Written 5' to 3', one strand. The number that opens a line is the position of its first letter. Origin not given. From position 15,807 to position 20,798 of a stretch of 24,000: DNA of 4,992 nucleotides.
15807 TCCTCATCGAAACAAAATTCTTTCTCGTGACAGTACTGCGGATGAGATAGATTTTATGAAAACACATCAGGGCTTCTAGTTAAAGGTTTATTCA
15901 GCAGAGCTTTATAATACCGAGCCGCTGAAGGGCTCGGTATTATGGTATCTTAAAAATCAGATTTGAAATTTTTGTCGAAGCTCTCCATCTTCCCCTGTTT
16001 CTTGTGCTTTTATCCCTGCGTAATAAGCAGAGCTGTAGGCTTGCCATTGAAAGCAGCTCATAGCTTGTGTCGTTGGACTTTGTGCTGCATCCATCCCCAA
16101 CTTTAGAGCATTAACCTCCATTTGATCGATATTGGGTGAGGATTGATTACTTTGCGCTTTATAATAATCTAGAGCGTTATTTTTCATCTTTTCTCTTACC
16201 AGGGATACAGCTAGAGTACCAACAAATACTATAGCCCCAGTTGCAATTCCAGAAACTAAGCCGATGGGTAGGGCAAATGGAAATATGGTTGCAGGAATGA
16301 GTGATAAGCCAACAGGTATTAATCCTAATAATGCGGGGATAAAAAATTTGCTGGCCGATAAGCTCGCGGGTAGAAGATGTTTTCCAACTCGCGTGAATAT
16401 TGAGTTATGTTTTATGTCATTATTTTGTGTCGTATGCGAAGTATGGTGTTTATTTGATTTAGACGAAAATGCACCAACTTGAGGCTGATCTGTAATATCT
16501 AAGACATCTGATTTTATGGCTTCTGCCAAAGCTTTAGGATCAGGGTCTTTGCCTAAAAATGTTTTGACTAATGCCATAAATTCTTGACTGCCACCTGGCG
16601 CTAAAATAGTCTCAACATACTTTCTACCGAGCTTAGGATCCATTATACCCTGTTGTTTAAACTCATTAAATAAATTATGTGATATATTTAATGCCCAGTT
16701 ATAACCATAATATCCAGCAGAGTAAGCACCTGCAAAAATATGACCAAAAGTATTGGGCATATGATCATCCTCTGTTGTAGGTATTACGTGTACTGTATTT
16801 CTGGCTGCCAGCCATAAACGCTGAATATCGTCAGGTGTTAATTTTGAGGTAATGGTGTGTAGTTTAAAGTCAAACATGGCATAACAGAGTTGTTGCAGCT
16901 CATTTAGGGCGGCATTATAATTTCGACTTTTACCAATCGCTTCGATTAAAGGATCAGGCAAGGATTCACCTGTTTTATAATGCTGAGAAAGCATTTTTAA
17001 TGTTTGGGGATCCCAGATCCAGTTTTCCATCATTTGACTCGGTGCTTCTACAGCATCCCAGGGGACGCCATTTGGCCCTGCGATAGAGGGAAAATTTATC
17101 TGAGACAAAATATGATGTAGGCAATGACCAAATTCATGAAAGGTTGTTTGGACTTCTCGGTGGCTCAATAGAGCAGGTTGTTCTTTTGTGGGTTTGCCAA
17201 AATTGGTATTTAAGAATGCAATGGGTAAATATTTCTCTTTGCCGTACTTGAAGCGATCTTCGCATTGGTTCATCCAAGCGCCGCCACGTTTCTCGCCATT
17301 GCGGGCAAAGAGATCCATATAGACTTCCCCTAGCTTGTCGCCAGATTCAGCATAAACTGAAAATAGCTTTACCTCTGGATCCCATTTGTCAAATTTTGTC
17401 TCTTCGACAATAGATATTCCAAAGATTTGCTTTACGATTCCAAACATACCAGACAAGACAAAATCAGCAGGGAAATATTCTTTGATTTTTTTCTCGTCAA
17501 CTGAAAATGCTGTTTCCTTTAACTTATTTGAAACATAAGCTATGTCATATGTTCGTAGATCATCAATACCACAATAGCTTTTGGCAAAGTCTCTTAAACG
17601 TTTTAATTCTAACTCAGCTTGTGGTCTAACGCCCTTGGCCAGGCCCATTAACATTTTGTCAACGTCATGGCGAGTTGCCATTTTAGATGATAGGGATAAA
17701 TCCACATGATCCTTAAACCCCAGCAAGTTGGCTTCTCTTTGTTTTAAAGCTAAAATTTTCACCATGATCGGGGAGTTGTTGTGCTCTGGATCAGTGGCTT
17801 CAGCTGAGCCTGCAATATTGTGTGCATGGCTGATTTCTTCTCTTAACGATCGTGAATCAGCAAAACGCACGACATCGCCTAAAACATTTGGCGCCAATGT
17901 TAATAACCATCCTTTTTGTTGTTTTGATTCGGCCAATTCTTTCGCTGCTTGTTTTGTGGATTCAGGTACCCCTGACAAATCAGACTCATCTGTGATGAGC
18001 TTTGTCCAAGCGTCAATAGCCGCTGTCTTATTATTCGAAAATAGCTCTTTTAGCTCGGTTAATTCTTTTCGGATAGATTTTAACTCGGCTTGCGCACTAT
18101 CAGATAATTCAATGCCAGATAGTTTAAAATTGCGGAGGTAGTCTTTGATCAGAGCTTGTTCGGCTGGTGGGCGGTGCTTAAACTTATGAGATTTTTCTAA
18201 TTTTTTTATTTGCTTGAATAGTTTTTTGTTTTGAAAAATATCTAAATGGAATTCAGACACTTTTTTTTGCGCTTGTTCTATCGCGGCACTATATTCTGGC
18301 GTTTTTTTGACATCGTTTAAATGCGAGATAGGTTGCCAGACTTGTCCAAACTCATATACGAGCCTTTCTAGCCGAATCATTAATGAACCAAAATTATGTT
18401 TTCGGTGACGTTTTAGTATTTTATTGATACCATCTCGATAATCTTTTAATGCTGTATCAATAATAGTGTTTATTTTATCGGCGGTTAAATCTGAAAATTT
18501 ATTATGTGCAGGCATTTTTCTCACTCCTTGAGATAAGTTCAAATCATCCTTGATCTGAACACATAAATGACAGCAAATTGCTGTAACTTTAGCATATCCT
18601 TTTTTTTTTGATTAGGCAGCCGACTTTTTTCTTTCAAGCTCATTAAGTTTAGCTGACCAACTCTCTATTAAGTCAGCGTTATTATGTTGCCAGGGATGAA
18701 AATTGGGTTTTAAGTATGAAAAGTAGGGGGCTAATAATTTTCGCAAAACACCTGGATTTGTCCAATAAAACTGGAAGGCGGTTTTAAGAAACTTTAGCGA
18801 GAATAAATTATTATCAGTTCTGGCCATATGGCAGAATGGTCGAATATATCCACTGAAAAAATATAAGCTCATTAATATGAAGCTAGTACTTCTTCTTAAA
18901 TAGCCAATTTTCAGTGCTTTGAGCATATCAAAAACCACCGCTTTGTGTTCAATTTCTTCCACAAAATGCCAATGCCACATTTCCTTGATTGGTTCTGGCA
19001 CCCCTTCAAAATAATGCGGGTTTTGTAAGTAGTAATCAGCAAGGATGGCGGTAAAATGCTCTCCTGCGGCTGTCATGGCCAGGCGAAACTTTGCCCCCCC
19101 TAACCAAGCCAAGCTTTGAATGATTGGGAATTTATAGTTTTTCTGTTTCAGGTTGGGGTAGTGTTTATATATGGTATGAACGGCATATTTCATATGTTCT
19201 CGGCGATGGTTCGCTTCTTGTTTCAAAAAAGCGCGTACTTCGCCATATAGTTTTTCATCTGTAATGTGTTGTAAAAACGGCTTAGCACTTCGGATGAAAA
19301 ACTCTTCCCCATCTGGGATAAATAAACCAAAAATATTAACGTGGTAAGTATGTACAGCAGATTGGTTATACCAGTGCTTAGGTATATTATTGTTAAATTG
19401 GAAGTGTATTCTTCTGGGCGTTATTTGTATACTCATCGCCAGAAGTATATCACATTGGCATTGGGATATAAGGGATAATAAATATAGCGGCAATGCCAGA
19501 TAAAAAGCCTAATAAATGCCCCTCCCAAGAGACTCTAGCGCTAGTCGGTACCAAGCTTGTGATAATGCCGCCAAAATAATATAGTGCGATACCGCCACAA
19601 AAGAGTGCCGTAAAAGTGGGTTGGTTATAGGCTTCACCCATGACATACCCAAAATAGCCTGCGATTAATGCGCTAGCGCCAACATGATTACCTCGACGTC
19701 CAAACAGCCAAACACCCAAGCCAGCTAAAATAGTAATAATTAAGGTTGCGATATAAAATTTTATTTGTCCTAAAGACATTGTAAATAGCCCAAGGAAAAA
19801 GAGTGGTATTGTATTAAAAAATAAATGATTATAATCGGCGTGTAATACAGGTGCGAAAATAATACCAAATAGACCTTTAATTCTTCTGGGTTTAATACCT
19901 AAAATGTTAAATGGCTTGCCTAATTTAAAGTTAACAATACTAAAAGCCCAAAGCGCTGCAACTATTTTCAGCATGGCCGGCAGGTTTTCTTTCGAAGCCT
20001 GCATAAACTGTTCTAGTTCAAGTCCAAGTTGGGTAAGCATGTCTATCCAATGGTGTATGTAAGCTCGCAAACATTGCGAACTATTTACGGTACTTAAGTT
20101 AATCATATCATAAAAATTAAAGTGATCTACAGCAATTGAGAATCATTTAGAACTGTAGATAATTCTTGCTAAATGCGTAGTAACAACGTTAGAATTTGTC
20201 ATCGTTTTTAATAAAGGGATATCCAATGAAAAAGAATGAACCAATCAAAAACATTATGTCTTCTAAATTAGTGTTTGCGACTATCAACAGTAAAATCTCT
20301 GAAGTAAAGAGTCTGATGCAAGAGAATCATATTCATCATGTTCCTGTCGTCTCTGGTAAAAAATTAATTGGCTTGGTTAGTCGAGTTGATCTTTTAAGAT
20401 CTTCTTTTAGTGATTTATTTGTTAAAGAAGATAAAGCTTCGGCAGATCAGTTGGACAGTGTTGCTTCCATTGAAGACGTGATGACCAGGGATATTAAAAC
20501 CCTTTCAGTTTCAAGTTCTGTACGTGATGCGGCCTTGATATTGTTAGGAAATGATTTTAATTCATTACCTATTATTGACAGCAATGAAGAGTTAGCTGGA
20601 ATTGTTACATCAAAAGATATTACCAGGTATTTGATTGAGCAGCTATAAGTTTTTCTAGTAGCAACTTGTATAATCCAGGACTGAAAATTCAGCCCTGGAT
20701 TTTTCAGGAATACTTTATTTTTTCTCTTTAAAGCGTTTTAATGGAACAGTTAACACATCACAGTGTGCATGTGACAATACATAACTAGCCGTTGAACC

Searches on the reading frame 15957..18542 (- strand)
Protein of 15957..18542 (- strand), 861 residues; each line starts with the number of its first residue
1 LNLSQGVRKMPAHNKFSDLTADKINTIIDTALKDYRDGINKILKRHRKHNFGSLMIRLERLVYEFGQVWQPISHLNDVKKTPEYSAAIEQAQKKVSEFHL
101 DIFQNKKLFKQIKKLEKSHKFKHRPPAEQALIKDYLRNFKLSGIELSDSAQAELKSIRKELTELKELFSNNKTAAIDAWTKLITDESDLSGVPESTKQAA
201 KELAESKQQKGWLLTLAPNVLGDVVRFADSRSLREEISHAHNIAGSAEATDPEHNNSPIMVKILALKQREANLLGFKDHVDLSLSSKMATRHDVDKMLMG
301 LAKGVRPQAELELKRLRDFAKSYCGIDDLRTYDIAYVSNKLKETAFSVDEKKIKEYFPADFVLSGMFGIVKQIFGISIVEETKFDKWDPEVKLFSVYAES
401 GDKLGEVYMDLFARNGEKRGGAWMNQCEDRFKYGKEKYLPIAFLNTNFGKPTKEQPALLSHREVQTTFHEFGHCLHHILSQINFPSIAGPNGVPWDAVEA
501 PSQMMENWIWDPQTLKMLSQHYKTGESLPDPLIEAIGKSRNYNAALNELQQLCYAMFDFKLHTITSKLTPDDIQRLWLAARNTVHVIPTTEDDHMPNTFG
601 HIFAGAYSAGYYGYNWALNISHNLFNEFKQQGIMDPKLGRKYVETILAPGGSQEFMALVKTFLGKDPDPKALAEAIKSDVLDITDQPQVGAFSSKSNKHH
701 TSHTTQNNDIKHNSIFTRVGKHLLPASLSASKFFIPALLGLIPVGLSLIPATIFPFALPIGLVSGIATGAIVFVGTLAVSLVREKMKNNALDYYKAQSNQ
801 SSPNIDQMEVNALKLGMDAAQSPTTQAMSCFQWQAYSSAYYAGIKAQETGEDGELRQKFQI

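Call 6: search_protein_families(library=pfam, proteins=[window:15957-18542:-], max_evalue=0.01)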
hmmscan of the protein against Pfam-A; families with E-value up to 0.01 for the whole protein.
window:15957-18542:- (861 aa): 2 families
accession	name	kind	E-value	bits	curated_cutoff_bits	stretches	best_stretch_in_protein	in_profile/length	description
PF01432.26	Peptidase_M3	-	1.7e-123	413.8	27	1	229-677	6-456/457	Peptidase family M3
PF19310.4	TOP_N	-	5.2e-17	62.2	27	1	31-150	4-122/123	Neurolysin/Thimet oligopeptidase, N-terminal domain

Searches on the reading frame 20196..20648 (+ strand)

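Call 63: search_protein_families(library=pfam, proteins=[window:20196-20648:+], max_evalue=0.1)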
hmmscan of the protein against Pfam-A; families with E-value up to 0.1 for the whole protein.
window:20196-20648:+ (150 aa): 2 families
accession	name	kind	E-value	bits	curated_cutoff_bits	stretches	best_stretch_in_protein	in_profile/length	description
PF00571.33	CBS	-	1e-28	99.9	24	2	92-147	1-56/57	CBS domain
PF02030.20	Lipoprotein_8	-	0.044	13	20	1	24-105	50-129/493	Hypothetical lipoprotein (MG045 family)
